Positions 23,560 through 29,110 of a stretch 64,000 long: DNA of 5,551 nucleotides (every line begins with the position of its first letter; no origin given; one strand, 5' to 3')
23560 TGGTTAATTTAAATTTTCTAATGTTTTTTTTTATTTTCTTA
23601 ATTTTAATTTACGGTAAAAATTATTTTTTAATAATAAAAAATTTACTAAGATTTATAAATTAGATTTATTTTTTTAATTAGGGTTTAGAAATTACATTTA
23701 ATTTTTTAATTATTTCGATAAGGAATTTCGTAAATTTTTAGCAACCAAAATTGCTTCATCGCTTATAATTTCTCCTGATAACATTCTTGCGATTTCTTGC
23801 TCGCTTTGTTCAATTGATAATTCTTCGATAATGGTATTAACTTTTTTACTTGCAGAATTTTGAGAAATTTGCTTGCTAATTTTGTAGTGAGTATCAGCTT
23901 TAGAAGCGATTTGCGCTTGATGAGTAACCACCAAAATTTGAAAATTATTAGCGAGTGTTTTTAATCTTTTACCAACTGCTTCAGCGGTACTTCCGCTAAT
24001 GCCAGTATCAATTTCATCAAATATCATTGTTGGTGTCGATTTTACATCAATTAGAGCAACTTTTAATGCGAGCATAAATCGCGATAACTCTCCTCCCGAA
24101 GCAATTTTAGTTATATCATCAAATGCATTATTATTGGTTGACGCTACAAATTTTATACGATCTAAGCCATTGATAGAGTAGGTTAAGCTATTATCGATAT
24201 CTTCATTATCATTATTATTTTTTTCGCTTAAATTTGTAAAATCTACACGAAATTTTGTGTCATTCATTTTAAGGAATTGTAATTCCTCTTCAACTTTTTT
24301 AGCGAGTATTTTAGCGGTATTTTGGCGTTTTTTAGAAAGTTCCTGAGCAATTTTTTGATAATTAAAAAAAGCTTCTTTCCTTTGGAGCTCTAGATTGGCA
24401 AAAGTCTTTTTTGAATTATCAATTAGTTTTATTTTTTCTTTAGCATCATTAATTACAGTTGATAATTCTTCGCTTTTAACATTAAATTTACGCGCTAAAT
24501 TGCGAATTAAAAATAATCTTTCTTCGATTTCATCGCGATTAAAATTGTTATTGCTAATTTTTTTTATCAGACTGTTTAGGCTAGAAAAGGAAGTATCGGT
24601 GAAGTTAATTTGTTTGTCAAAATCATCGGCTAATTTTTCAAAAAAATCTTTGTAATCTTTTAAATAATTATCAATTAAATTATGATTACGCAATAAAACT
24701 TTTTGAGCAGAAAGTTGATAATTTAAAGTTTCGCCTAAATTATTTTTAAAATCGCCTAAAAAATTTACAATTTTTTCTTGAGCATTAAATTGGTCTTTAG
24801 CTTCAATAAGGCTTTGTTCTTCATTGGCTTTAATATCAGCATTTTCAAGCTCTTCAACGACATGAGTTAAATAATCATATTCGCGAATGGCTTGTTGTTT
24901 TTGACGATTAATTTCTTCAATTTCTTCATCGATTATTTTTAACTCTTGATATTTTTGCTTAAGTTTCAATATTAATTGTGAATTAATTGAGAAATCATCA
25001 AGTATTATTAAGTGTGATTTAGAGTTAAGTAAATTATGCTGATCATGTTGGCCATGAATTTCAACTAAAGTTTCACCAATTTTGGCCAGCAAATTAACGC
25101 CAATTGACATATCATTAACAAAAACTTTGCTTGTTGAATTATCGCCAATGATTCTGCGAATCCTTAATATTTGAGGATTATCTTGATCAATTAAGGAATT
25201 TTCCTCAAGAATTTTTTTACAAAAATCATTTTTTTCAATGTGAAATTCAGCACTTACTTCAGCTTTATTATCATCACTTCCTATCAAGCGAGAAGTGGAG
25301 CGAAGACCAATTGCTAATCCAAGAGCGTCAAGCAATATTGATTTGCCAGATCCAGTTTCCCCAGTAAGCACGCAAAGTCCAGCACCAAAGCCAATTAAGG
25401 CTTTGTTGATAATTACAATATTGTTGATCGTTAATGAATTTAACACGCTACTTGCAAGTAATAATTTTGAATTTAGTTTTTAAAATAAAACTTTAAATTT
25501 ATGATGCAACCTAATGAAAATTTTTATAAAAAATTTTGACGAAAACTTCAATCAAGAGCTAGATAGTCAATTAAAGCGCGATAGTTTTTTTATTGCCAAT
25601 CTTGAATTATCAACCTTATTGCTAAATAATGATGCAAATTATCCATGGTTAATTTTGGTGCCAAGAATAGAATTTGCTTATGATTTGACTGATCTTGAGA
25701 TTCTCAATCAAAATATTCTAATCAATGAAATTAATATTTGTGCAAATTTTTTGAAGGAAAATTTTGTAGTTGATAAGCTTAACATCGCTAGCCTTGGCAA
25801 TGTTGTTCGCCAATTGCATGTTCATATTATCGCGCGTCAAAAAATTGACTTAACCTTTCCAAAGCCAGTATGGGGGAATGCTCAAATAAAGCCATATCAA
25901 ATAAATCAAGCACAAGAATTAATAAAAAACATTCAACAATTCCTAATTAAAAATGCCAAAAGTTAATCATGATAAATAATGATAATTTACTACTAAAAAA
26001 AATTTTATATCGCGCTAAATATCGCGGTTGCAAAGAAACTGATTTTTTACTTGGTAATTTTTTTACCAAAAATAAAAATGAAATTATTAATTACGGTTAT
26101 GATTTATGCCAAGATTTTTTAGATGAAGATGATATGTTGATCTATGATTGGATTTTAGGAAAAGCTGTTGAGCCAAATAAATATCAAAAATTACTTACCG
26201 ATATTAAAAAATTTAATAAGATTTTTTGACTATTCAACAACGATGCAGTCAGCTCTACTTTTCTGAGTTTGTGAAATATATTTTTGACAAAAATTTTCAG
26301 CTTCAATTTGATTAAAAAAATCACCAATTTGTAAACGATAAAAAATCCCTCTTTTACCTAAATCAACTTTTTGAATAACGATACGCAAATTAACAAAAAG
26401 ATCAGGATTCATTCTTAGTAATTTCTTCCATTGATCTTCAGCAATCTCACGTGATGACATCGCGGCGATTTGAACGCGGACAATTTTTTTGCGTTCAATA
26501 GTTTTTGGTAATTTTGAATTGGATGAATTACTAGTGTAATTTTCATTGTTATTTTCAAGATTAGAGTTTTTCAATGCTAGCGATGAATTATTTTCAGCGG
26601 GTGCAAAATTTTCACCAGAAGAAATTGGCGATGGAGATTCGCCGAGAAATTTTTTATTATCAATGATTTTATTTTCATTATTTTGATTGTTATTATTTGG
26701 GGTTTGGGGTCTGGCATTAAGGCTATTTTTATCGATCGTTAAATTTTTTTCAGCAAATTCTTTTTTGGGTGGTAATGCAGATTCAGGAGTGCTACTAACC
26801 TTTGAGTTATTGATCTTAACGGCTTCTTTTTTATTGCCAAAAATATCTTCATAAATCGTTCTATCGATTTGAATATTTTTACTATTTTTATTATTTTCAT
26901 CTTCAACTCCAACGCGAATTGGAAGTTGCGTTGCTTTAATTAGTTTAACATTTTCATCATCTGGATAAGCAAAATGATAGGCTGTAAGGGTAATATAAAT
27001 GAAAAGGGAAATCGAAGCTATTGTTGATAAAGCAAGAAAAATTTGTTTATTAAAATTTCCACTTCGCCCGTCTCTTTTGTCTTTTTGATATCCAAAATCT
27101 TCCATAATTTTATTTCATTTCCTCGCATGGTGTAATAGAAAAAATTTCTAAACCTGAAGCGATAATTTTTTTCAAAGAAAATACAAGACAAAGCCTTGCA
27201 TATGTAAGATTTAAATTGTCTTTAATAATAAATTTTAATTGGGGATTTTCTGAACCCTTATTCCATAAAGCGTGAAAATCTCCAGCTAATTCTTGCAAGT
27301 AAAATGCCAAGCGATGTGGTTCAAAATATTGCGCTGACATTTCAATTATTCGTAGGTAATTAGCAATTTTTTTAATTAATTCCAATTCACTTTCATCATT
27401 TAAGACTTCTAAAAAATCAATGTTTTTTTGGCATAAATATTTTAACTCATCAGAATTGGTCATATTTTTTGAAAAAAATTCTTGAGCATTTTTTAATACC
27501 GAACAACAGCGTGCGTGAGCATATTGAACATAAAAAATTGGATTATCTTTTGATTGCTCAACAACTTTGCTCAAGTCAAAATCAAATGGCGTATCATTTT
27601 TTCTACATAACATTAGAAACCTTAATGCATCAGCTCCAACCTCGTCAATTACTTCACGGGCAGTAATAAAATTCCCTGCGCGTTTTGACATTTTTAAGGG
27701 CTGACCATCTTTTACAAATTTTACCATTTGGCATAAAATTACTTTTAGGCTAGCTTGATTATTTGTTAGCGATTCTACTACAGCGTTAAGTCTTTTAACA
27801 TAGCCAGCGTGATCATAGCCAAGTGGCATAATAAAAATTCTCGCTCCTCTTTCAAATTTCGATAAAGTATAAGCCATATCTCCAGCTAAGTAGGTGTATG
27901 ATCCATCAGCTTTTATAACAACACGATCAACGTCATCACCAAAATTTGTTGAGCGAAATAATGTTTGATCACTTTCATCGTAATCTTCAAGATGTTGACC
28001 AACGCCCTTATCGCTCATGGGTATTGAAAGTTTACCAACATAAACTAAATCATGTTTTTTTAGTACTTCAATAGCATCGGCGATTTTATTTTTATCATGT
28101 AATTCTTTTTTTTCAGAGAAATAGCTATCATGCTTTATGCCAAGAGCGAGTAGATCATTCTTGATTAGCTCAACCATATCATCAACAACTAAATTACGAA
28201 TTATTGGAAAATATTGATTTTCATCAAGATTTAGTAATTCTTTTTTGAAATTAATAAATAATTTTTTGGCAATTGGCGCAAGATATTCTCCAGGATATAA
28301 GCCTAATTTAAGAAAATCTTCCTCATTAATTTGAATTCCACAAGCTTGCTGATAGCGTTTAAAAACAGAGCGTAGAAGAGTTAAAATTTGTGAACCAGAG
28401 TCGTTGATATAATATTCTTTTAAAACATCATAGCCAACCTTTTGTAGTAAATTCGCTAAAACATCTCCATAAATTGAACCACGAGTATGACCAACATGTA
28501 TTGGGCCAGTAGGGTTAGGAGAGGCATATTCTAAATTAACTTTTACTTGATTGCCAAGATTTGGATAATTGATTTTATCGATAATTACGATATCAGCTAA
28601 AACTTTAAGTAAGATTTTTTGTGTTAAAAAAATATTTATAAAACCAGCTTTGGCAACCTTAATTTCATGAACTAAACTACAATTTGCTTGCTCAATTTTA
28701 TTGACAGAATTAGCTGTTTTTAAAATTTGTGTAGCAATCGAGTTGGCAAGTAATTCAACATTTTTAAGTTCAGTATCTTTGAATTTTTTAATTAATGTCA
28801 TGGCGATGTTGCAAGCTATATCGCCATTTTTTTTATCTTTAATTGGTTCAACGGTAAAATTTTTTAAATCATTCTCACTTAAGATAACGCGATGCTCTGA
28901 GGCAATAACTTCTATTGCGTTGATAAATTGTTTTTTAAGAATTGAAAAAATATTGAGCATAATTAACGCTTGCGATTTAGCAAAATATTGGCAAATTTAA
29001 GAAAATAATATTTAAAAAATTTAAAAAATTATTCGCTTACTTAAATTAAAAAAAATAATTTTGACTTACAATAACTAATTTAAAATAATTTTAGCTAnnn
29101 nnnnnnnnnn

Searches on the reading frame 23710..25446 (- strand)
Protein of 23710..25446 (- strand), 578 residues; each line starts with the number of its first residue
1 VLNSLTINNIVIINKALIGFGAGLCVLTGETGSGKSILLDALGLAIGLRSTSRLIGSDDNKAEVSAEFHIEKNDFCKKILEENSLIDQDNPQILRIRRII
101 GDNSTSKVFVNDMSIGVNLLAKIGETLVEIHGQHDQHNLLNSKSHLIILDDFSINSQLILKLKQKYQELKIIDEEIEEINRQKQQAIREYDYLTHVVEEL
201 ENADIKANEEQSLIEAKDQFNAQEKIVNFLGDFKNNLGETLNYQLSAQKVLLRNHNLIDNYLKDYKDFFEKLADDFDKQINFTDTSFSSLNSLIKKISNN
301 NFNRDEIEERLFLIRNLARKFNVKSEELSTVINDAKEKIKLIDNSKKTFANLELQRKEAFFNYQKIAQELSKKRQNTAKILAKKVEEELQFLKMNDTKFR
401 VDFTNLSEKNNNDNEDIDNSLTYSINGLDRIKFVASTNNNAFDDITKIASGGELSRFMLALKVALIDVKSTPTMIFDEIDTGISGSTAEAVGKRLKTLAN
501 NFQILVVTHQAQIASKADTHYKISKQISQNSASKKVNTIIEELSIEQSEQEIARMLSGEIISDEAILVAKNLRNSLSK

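Call 37: search_protein_families(library=pfam, proteins=[window:23710-25446:-], max_evalue=0.001)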
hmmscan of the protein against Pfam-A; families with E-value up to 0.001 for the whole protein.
window:23710-25446:- (578 aa): 5 families
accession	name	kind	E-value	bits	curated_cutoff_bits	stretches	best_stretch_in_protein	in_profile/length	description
PF02463.25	SMC_N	-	3.7e-15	56.4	40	1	2-526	2-214/220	RecF/RecN/SMC N terminal domain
PF13476.12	AAA_23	-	8.1e-11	43.4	27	1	4-211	1-190/201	AAA domain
PF13304.12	AAA_21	-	0.00017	22.2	27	0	26-69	3-63/304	AAA domain, putative AbiEii toxin, Type IV TA system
PF13401.12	AAA_22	-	0.0002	22.1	27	0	21-85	4-60/130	AAA domain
PF13555.12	AAA_29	-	0.00027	21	27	1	17-42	16-42/61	P-loop containing region of AAA domain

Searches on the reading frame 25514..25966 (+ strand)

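Call 37: search_protein_families(library=pfam, proteins=[window:25514-25966:+], max_evalue=0.001)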
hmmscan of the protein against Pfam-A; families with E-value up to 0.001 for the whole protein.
window:25514-25966:+ (150 aa): 1 family
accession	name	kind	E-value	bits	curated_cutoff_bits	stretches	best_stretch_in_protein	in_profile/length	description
PF01230.28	HIT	-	4.7e-13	50.1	21.5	1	22-110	4-97/98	HIT domain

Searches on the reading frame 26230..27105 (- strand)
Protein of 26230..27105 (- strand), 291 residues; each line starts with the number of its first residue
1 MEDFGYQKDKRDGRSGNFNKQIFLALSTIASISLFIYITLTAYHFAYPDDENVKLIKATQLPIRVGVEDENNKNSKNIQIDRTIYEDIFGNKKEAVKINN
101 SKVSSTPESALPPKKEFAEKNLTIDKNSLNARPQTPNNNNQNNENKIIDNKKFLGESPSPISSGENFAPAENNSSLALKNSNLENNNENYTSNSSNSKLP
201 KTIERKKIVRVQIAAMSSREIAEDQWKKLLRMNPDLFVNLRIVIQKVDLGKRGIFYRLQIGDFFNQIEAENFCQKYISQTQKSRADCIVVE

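Call 37: search_protein_families(library=pfam, proteins=[window:26230-27105:-], max_evalue=0.001)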
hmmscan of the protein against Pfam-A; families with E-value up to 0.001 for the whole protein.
window:26230-27105:- (291 aa): 1 family
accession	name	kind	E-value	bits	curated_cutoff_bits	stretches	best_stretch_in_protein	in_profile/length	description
PF05036.18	SPOR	-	2.1e-07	31.6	21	1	209-275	5-63/76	SPOR domain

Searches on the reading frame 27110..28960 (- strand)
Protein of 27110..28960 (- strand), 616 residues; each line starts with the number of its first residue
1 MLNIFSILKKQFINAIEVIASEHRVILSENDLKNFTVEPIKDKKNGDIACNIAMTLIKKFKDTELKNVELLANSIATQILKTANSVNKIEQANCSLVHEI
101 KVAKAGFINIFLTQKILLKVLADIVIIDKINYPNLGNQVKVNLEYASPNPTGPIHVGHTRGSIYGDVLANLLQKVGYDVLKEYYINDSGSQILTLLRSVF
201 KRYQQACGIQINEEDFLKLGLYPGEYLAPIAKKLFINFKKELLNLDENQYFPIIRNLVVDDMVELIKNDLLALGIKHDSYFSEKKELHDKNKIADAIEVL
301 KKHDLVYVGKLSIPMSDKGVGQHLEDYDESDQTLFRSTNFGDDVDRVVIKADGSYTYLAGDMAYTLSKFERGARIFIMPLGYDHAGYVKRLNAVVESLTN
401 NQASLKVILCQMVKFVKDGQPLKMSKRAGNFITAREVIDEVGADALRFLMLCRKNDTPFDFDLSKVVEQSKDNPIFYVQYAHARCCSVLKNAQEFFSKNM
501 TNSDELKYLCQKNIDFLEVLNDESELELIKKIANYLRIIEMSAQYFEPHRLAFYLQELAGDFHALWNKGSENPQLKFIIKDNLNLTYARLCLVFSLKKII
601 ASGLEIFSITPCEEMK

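Call 37: search_protein_families(library=pfam, proteins=[window:27110-28960:-], max_evalue=0.001)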
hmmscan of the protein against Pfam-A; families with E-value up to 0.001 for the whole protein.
window:27110-28960:- (616 aa): 7 families
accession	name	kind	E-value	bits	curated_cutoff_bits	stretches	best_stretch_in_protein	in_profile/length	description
PF05746.21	DALR_1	-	8.7e-25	87.5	22.3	1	478-615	1-117/117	DALR anticodon binding domain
PF00750.26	tRNA-synt_1d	-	4e-20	72.5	23.3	1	127-450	7-307/349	tRNA synthetases class I (R), catalytic domain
PF00133.28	tRNA-synt_1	-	1.4e-11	44.3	22.7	1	381-452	335-404/414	tRNA synthetases class I (I, L, M and V)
PF01406.26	tRNA-synt_1e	-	1e-10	41.9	27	1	148-310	17-125/301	tRNA synthetases class I (C) catalytic domain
PF03485.21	Arg_tRNA_synt_N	-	1.1e-10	42.4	21.5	1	8-112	3-85/85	Arginyl tRNA synthetase N terminal domain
PF09334.17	tRNA-synt_1g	-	8.2e-08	31.8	20.1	0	422-468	326-373/391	tRNA synthetases class I (M)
PF01921.24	tRNA-synt_1f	-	2.1e-05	24.1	27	1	381-470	241-329/360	tRNA synthetases class I (K)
